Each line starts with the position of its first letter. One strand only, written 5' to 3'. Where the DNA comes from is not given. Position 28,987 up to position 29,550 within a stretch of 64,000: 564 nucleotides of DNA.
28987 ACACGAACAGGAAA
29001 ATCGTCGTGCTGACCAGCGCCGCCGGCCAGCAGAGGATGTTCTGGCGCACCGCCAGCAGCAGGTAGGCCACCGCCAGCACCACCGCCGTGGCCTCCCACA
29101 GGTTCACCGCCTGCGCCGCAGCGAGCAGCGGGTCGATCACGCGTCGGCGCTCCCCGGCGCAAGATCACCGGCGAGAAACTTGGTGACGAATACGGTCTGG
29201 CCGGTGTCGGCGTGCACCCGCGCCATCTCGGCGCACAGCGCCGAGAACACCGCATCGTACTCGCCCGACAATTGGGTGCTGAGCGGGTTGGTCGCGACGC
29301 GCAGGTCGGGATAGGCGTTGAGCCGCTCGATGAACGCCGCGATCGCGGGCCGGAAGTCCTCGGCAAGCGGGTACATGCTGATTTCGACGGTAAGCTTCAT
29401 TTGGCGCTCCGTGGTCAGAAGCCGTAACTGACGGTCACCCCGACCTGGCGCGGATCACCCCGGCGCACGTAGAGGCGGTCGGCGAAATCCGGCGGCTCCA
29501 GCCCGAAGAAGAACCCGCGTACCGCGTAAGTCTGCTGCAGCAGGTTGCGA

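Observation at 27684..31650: TPP-riboswitch-controlled outer-membrane-to-cytoplasm thiamine salvage operon (TBDR / YkoF-like / PnuC / kinase)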

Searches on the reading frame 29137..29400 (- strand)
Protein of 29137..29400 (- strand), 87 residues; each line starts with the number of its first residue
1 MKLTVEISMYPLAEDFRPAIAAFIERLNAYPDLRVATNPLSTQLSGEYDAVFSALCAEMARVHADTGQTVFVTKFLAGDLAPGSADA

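Call 4: search_protein_families(library=pfam, proteins=[window:29137-29400:-], max_evalue=0.01)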
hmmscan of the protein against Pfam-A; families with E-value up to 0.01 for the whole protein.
window:29137-29400:- (87 aa): 2 families
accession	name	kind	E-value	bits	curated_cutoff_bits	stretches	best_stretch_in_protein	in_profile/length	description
PF07615.16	Ykof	-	2.6e-05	25.1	21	1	5-69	4-68/81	YKOF-related Family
PF01910.22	Thiamine_BP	-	8.3e-05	22.9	24.9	1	5-65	1-63/92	Thiamine-binding protein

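Call 5: search_protein_families(library=ncbifam, proteins=[window:29137-29400:-], max_evalue=0.01)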
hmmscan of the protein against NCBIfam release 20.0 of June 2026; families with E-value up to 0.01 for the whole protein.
window:29137-29400:- (87 aa): 0 families

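Call 12: find_homologous_proteins(query=window:29137-29400:-)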
Query window:29137-29400:- (87 aa): 32 proteins with E <= 0.001 among 32 candidates.
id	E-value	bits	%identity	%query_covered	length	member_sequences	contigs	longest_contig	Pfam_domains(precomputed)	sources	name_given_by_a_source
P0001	3.5e-43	162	92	99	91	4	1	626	-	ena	-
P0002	3.0e-35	137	82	97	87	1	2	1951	PF01910.23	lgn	-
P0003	2.2e-20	90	59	92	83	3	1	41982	-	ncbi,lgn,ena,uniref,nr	ncbi:hypothetical protein [Oceanospirillum beijerinckii]|uniref:hypothetical protein n=1 Tax=Oceanos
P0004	5.5e-19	86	58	92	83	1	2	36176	-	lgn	-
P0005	1.2e-18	85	60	94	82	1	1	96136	-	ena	-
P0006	1.3e-18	84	56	91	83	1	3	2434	-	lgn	-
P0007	1.9e-18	84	61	87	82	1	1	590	-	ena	-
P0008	2.5e-18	83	61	87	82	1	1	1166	-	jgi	jgi:uncharacterized protein YqgV (UPF0045/DUF77 family)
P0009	3.0e-18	83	59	94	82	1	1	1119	-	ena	-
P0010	7.9e-18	82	61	87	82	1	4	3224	-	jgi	jgi:uncharacterized protein YqgV (UPF0045/DUF77 family)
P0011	8.3e-17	79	57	89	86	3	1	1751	-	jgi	jgi:uncharacterized protein YqgV (UPF0045/DUF77 family)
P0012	8.9e-17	79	54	87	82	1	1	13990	-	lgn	-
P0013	2.6e-16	77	53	89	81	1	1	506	PF01910.23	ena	-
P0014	1.3e-15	75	53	90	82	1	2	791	-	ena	-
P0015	3.3e-15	74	55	90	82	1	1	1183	-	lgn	-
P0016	3.8e-15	73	53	89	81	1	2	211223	PF01910.23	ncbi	ncbi:MAG: YkoF family thiamine/hydroxymethylpyrimidine-binding protein [Pseudomonadales bacterium]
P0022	1.6e-13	68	50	90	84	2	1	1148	PF07615.17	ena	-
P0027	1.1e-12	65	49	90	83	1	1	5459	PF07615.17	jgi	jgi:uncharacterized protein YqgV (UPF0045/DUF77 family)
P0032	1.3e-11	62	51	87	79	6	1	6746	PF01910.23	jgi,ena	-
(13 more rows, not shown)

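Call 13: find_encoding_contigs(protein=P0003, flank=6000, max_places=2)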
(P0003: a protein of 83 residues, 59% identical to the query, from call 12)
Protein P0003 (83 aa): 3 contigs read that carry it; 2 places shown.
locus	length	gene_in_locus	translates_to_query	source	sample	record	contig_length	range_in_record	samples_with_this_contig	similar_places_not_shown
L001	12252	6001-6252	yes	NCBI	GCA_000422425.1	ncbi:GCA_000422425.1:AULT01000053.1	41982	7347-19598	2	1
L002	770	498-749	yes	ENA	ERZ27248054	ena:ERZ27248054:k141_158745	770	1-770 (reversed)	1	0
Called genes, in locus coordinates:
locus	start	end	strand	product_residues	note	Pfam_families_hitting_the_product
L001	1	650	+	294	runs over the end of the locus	PF00892:EamA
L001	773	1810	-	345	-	PF16884:ADH_N_2, PF00107:ADH_zinc_N, PF13602:ADH_zinc_N_2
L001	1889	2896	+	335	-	PF00126:HTH_1, PF03466:LysR_substrate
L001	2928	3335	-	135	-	-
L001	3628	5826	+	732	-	PF05227:CHASE3, PF00015:MCPsignal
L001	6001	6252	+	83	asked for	-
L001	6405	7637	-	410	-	PF02129:Peptidase_S15 (faint), PF00561:Abhydrolase_1, PF12146:Hydrolase_4, PF12697:Abhydrolase_6, PF20408:Abhydrolase_11 (faint), PF00326:Peptidase_S9 (weak), PF02566:OsmC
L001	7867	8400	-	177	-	PF00072:Response_reg, PF02954:HTH_8, PF13556:HTH_30 (weak)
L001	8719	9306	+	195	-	PF12915:DUF3833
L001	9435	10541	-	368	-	PF22660:RS_preATP-grasp-like, PF02222:ATP-grasp, PF17769:PurK_C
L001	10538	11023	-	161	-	PF00731:AIRC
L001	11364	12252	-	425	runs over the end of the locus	PF02518:HATPase_c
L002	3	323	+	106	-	?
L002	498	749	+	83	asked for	-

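Call 14: find_encoding_contigs(protein=P0016, flank=6000, max_places=2)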
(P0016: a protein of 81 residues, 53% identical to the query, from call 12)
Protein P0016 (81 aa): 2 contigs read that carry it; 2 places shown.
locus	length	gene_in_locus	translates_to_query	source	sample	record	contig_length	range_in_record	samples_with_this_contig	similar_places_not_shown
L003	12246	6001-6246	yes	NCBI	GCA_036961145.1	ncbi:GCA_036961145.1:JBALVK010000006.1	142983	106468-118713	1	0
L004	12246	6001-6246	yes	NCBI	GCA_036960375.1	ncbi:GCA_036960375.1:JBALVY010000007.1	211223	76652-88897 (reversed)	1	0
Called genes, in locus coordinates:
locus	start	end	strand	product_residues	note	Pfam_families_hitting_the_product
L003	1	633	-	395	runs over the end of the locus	PF00108:Thiolase_N, PF00109:ketoacyl-synt (weak), PF22691:Thiolase_C_1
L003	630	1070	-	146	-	PF12172:zf-ChsH2 (weak), PF01796:OB_ChsH2_C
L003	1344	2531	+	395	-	PF02771:Acyl-CoA_dh_N, PF02770:Acyl-CoA_dh_M, PF00441:Acyl-CoA_dh_1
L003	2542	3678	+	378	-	PF02771:Acyl-CoA_dh_N, PF02770:Acyl-CoA_dh_M (weak), PF00441:Acyl-CoA_dh_1, PF08028:Acyl-CoA_dh_2 (weak)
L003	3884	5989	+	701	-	PF07715:Plug, PF00593:TonB_dep_Rec_b-barrel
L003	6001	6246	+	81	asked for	PF01910:Thiamine_BP (weak)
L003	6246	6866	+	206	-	PF04973:NMN_transporter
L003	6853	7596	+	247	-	PF01636:APH, PF01633:Choline_kinase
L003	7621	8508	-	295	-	PF05569:Peptidase_M56 (weak), PF01435:Peptidase_M48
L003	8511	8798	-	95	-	-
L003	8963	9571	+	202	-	PF01625:PMSR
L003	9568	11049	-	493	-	-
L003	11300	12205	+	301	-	PF02535:Zip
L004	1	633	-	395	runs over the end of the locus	PF00108:Thiolase_N, PF00109:ketoacyl-synt (weak), PF22691:Thiolase_C_1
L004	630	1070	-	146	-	PF12172:zf-ChsH2 (weak), PF01796:OB_ChsH2_C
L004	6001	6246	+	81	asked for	PF01910:Thiamine_BP (weak)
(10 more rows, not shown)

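Call 15: find_encoding_contigs(protein=P0005, flank=6000, max_places=2)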
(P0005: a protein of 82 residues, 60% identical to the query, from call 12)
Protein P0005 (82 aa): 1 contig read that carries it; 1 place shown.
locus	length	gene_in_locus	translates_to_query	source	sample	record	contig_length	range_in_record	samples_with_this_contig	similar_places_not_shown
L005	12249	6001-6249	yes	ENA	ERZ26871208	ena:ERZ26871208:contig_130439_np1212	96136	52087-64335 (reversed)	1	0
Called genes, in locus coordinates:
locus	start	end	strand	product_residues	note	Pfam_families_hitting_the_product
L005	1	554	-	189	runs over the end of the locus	-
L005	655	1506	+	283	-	PF00753:Lactamase_B, PF17778:WHD_BLACT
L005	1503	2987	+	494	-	PF00005:ABC_tran, PF02463:SMC_N (faint), PF13304:AAA_21, PF00005:ABC_tran, PF13304:AAA_21 (weak)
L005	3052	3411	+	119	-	-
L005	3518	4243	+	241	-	PF12895:ANAPC3 (faint), PF13174:TPR_6 (faint), PF13428:TPR_14 (faint), PF14559:TPR_19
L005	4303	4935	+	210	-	-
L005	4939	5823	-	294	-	PF02567:PhzC-PhzF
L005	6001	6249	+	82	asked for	-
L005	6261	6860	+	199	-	PF04973:NMN_transporter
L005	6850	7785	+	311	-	PF01633:Choline_kinase, PF01636:APH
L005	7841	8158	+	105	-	PF00111:Fer2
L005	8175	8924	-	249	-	PF00300:His_Phos_1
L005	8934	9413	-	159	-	PF09500:YiiD_C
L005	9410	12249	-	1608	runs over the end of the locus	PF21075:GDH_ACT1, PF21073:GDH_HM1, PF21076:GDH_ACT2, PF21079:GDH_HM2, PF21077:GDH_ACT3, PF21078:GDH_HM3, PF05088:Bac_GDH_CD, PF21074:GDH_C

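Call 19: find_related_loci(query=A1, collection=genome_contigs, flank=6000)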
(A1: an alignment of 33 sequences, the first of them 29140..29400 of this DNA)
Query A1 (87 aa) in genome_contigs; peptide patterns used: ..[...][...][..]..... (x = any residue, [..] = any of these).
299 stretches matched a pattern; 288 encode a relative of the query (tblastn E <= 1e-3); the best 80 are kept; 80 distinct loci.
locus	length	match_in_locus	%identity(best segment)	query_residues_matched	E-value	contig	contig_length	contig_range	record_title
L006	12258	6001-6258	56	1-87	1e-28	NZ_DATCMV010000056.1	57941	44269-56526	MAG: Microbulbifer sp. isolate SMAG_U7158 k141_16223, whole genome shotgun sequence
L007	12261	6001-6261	52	1-87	1e-27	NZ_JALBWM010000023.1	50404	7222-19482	Microbulbifer okhotskensis strain OS29 NODE_23_length_50404_cov_44.384397, whole genome shotgun sequence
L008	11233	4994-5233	59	1-80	3e-27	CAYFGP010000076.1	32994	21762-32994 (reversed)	MAG TPA_asm: uncultured Oleiphilus sp. isolate ERP003628_co2_36 genome assembly, contig: NODE_986_length_32994_cov_13.84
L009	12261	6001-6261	53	1-87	3e-27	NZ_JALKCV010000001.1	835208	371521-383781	Microbulbifer litoralis strain GXH0434 1, whole genome shotgun sequence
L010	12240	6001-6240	59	1-80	6e-27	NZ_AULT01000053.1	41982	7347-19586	Oceanospirillum beijerinckii DSM 7166 H579DRAFT_scaffold00045.45_C, whole genome shotgun sequence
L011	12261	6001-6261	52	1-87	2e-26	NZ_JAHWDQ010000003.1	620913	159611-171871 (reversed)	Zhongshania aquimaris strain CAU 1632 contig3, whole genome shotgun sequence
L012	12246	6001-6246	54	1-82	2e-26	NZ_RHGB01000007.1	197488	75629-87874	Zhongshania marina strain DSW25-10 1_7, whole genome shotgun sequence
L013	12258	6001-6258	51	1-86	2e-26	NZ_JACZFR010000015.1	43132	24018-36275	Microbulbifer taiwanensis strain LMG 26125 Scaffold2_8, whole genome shotgun sequence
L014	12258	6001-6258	51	1-86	4e-26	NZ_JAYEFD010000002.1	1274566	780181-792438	Microbulbifer magnicolonia strain GG15 GG15_ctg02, whole genome shotgun sequence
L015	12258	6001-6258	50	1-86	4e-26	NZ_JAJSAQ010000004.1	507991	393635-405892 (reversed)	Microbulbifer guangxiensis strain L3 NODE_4_length_507991_cov_308.142211, whole genome shotgun sequence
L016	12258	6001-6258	52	1-86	4e-26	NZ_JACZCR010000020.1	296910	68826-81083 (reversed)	Microbulbifer hainanensis strain NBU-8HK146 Scaffold1_20, whole genome shotgun sequence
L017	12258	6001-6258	51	1-86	5e-26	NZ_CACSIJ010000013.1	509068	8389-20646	Zhongshania aliphaticivorans isolate BC9_2A, whole genome shotgun sequence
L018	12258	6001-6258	51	1-86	5e-26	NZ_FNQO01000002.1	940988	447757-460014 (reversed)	Microbulbifer marinus strain CGMCC 1.10657, whole genome shotgun sequence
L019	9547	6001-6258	50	1-86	1e-25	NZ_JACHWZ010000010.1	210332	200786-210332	Microbulbifer rhizosphaerae strain CECT 8799 Ga0372436_10, whole genome shotgun sequence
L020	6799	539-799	51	1-87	1e-25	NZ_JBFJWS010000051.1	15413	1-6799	MAG: Zhongshania sp. isolate Mix_sand19.2022.05.G.28 k141_234245_length_15413_cov_19.6533, whole genome shotgun sequence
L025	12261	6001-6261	48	1-87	2e-25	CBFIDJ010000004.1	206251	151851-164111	MAG: Oceanicoccus sp. isolate Co_bin_682_strict genome assembly, contig: Co_bin_682_strict_c4, whole genome shotgun sequ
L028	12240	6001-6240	56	1-80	2e-25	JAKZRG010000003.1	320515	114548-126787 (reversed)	MAG: Oceanospirillum sp. isolate Langseth_MAG_00001 Langseth_MAG_00001_000000000003, whole genome shotgun sequence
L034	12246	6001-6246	51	1-82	7e-25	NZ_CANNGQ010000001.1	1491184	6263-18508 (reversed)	Uncultured Microbulbifer sp. isolate 4-994-1-3Z.fasta NODE_1, whole genome shotgun sequence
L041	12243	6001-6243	56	1-82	5e-24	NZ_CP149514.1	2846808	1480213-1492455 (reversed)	Gallaecimonas sp. GXIMD1310 strain aegiceras chromosome, complete genome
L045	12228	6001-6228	57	1-76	1e-23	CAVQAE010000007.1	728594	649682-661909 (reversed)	MAG: uncultured Gammaproteobacteria bacterium isolate MFD09286.bin.1.248 genome assembly, contig: contig_57128, whole ge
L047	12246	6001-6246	51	1-82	2e-23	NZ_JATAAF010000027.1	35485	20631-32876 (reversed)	Porticoccus sp. W117 Scaffold27, whole genome shotgun sequence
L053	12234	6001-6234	51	1-78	6e-23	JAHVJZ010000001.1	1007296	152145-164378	Marinobacter nauticus strain DP3N21-5 DP3N21-5_ctg001, whole genome shotgun sequence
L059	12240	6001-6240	48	1-80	2e-22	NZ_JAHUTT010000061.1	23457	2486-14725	Shewanella sp. NIFS-20-20 61, whole genome shotgun sequence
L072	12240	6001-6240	46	1-80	1e-21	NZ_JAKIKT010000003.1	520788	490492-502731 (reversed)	Shewanella corallii strain DSM 21332 contig00003, whole genome shotgun sequence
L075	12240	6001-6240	50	1-80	2e-21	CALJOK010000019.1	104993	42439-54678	MAG: uncultured Saprospiraceae bacterium isolate B3_Bin_Bin_130_1 genome assembly, contig: c_000001183418, whole genome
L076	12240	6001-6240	53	1-80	2e-21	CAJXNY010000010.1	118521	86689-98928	MAG TPA_asm: uncultured Oceanospirillaceae bacterium isolate SRR3933262_bin.5_MetaBAT_v2.12.1_MAG genome assembly, conti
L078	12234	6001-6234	51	1-78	3e-21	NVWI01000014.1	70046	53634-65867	MAG: SAR86 cluster bacterium isolate NORP41 Contig_source1383C_1016, whole genome shotgun sequence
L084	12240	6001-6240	46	1-80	5e-21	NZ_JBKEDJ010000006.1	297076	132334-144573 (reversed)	MAG: Shewanella sp. isolate VLC_023 c_000003972454, whole genome shotgun sequence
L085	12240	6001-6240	48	1-80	5e-21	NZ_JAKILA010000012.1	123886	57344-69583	Shewanella basaltis strain KCTC 22121 contig00012, whole genome shotgun sequence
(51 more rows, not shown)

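Call 24: search_protein_families(library=pfam, alignment_id=A2, max_evalue=0.001)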
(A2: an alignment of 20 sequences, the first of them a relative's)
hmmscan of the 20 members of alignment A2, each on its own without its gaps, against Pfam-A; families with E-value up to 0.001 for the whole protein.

A. member 1, L005:6817-7785:+ (322 aa): 2 families
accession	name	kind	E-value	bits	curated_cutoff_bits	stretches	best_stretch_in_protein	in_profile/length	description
PF01636.29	APH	-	9.2e-22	78.4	23.2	1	33-256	2-226/239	Phosphotransferase enzyme family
PF01633.27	Choline_kinase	-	1.2e-09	38.4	29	1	35-244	3-210/300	Choline/ethanolamine kinase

B. families by the number of members that match (of 20 scanned): 12 families
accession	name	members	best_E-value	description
PF01636.29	APH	17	9.2e-22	Phosphotransferase enzyme family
PF01633.27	Choline_kinase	16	9.7e-17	Choline/ethanolamine kinase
PF19974.5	TCAD9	3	1.6e-05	Ternary complex associated domain 9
PF13409.12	GST_N_2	1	3.1e-17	Glutathione S-transferase, N-terminal domain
PF13417.12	GST_N_3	1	1.6e-14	Glutathione S-transferase, N-terminal domain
PF02798.26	GST_N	1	2.6e-12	Glutathione S-transferase, N-terminal domain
PF00561.26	Abhydrolase_1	1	1.7e-08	alpha/beta hydrolase fold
PF12697.13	Abhydrolase_6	1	3.9e-05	Alpha/beta hydrolase family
PF00069.31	Pkinase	1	6.4e-05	Protein kinase domain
PF03109.22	ABC1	1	0.0002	ABC1 atypical kinase-like domain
PF02958.26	EcKL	1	0.00038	Ecdysteroid kinase-like family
PF06293.20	Kdo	1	0.0004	Lipopolysaccharide kinase (Kdo/WaaP) family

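Call 34: search_solved_structures(query=A1, max_evalue=10, show_alignments=3)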
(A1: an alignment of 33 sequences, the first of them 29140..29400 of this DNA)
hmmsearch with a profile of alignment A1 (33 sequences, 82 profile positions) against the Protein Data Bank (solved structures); distinct sequences matched with E-value up to 10: 7.
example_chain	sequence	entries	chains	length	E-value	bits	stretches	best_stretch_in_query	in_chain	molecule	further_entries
1s7h_A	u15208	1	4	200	2.3e-08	37.1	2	8-59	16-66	ykoF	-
1s99_A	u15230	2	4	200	3.6e-08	36.5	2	8-59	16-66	ykoF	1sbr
2eky_A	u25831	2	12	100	9e-06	28.8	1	3-74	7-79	UPF0045 protein MJ1052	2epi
2ibo_A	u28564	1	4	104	5.5e-05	26.2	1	3-66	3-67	Hypothetical protein SP2199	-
1vk8_A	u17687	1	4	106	0.29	14.3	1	2-67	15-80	hypothetical protein TM0486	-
3g06_A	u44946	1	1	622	0.74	13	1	15-55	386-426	SspH2 (Leucine-rich repeat protein)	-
6wng_A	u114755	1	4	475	1.1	12.4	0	15-44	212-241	Aspartate ammonia-lyase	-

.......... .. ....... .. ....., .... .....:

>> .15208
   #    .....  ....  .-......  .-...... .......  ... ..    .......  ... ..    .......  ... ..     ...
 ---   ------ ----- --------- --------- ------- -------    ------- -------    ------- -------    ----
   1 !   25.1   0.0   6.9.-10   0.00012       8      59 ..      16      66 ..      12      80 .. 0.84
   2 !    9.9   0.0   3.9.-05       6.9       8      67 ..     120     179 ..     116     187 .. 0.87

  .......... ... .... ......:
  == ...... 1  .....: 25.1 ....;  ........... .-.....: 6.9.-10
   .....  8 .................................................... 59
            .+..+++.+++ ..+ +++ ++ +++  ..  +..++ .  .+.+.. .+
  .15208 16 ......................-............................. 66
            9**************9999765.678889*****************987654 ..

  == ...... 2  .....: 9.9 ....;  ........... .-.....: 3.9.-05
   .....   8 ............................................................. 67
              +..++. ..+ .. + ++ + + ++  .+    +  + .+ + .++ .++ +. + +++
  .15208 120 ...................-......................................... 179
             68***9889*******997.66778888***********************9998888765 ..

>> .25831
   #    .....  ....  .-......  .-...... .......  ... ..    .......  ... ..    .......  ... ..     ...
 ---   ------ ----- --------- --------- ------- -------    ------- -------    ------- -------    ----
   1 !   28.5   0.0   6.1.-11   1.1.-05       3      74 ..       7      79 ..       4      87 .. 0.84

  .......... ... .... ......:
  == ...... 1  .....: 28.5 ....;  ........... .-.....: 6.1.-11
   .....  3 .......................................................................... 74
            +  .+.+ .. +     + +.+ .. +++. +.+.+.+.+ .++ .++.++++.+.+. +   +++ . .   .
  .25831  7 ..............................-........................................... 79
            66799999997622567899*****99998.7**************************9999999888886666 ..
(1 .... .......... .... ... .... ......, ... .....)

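Call 41: predict_structure(alignment_id=A1)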
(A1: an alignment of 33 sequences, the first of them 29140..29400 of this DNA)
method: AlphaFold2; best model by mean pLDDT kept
length: 87 residues; sequences in the alignment: 33
mean_pLDDT: 90.6   pTM: 0.80
mean pLDDT of the five models: 90.6, 90.3, 89.3, 86.8, 85.7
residues with pLDDT >= 90: 64; 70-90: 18; 50-70: 3; < 50: 2
segments of 3 or more residues with pLDDT < 50: none
pLDDT, mean of each block of 10 residues (from residue 1): 94 89 97 92 96 97 90 92 58
secondary structure, 60 per line:
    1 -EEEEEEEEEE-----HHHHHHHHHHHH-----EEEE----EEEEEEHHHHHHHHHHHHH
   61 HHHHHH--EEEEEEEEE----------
elements in order: E2-11 H17-28 E34-37 E42-47 H48-66 E69-77

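Call 45: fold_search(model_id=the predicted structure, library=pdb)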
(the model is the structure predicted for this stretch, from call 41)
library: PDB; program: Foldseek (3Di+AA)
matches with E <= 10: 1676; with E <= 0.001: 15
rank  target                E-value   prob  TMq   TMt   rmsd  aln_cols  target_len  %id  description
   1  2eky_G                9.3e-07  1.00  0.76  0.69   2.2        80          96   28  Crystal Structure of hypothetical protein MJ1052 from Methanocaldococcus jannaschii (Form 1) (released 2007-10-02)
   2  1vk8_C                1.4e-06  1.00  0.80  0.74   1.4        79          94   19  CRYSTAL STRUCTURE OF A PUTATIVE THIAMINE BIOSYNTHESIS/SALVAGE PROTEIN (TM0486) FROM THERMOTOGA MARITIMA AT 1.80 A RESO (released 2004-05-18)
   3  2epi_A                1.4e-06  1.00  0.78  0.70   2.0        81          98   27  Crystal Structure pf hypothetical protein MJ1052 from Methanocaldococcus jannascii (Form 2) (released 2007-10-02)
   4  2epi_B                1.4e-06  1.00  0.76  0.69   2.2        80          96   28  Crystal Structure pf hypothetical protein MJ1052 from Methanocaldococcus jannascii (Form 2) (released 2007-10-02)
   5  2eky_D                1.4e-06  1.00  0.76  0.68   2.3        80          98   28  Crystal Structure of hypothetical protein MJ1052 from Methanocaldococcus jannaschii (Form 1) (released 2007-10-02)
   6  2eky_A                1.5e-06  1.00  0.77  0.70   2.0        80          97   28  Crystal Structure of hypothetical protein MJ1052 from Methanocaldococcus jannaschii (Form 1) (released 2007-10-02)
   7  2eky_B                1.9e-06  1.00  0.78  0.69   1.9        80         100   28  Crystal Structure of hypothetical protein MJ1052 from Methanocaldococcus jannaschii (Form 1) (released 2007-10-02)
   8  2ibo_A                2.3e-06  1.00  0.71  0.69   2.9        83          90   20  X-ray Crystal Structure of Protein SP2199 from Streptococcus pneumoniae. Northeast Structural Genomics Consortium Targ (released 2006-10-03)
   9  2eky_C                2.5e-06  1.00  0.67  0.60   2.9        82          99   24  Crystal Structure of hypothetical protein MJ1052 from Methanocaldococcus jannaschii (Form 1) (released 2007-10-02)
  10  1vk8_A                3.3e-06  1.00  0.79  0.74   2.1        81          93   20  CRYSTAL STRUCTURE OF A PUTATIVE THIAMINE BIOSYNTHESIS/SALVAGE PROTEIN (TM0486) FROM THERMOTOGA MARITIMA AT 1.80 A RESO (released 2004-05-18)
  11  1lxn_A                1.6e-05  1.00  0.73  0.66   2.2        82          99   21  X-RAY STRUCTURE OF MTH1187 NORTHEAST STRUCTURAL GENOMICS CONSORTIUM TARGET TT272 (released 2003-07-29)
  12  1lxj                  2.0e-05  1.00  0.78  0.67   2.2        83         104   13  X-RAY STRUCTURE OF YBL001c NORTHEAST STRUCTURAL GENOMICS (NESG) CONSORTIUM TARGET YTYst72 (released 2003-07-29)
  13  1yqh_B                1.0e-04  1.00  0.73  0.63   2.2        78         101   22  Structure of domain of unknown function DUF77 from Bacillus cereus (released 2005-03-15)
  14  1yqh_A                2.8e-04  1.00  0.63  0.54   3.2        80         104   18  Structure of domain of unknown function DUF77 from Bacillus cereus (released 2005-03-15)
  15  6wi5_A                7.3e-04  1.00  0.60  0.59   5.8        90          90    7  De novo designed protein Foldit4 (released 2020-04-22)
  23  1sbr_B                5.1e-03  1.00  0.73  0.38   3.7        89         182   26  The structure and function of B. subtilis YkoF gene product: the complex with thiamin (released 2004-10-05)
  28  1sbr_A                5.9e-03  1.00  0.71  0.36   3.1        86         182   26  The structure and function of B. subtilis YkoF gene product: the complex with thiamin (released 2004-10-05)
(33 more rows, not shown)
